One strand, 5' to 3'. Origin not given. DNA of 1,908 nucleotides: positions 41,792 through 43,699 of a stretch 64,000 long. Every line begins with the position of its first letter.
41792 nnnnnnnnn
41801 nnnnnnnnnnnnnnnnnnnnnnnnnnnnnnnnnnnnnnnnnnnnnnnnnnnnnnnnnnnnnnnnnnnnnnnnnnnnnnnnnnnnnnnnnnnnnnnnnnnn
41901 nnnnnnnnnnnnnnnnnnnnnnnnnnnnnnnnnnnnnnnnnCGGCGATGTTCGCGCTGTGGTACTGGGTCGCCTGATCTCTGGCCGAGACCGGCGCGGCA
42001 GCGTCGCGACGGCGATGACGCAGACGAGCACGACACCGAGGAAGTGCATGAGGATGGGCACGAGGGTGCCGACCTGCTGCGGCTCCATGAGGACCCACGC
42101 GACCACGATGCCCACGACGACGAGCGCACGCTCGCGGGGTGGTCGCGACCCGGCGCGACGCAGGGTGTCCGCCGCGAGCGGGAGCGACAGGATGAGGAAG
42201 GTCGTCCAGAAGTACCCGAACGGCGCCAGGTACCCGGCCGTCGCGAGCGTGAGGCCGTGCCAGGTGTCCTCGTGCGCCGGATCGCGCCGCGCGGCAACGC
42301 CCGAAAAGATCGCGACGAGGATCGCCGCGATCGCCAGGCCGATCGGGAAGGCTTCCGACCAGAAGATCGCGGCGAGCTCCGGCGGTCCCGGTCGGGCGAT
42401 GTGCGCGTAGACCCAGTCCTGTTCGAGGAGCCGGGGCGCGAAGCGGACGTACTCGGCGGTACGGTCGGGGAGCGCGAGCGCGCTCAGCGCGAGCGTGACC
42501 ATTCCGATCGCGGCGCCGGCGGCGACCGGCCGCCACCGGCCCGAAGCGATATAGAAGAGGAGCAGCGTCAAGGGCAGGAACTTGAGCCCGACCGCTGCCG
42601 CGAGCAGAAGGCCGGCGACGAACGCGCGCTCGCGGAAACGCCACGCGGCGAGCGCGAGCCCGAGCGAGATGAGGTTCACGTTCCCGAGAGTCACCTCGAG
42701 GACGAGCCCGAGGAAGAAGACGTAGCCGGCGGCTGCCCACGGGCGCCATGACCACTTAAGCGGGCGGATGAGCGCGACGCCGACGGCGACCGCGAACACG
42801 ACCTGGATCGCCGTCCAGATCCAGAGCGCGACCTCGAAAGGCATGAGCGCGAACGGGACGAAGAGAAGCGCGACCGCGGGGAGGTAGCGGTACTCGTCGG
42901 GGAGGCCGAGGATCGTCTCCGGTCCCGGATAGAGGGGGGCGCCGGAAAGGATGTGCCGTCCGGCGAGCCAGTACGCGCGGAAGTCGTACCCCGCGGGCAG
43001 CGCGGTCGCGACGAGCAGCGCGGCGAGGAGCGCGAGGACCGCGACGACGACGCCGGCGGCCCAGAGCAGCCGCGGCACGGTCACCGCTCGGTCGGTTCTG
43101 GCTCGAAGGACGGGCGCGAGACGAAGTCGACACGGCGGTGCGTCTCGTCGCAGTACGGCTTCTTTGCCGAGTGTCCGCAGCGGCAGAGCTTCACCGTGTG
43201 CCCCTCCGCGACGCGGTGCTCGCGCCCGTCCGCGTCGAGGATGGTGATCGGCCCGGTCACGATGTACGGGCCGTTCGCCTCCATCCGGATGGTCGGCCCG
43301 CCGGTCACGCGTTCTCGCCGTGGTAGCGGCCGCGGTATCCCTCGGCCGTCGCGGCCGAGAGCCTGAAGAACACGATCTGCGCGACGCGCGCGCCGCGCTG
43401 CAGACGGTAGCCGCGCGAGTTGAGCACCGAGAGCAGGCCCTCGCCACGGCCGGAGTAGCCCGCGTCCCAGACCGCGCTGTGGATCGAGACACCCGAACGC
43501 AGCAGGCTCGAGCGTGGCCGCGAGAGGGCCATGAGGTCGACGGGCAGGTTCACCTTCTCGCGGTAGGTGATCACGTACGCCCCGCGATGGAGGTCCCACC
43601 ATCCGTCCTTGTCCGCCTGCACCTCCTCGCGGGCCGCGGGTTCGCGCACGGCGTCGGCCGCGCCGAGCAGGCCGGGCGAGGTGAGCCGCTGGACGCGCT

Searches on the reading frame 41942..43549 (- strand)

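Call 37: search_protein_families(library=pfam, proteins=[window:41942-43549:-], max_evalue=0.00001)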
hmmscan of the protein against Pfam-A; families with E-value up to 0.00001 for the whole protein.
window:41942-43549:- (536 aa): 1 family
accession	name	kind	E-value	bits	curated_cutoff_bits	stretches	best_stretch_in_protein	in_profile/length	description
PF09594.16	GT87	-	3.2e-21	76.6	25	1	222-422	3-212/237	Glycosyltransferase family 87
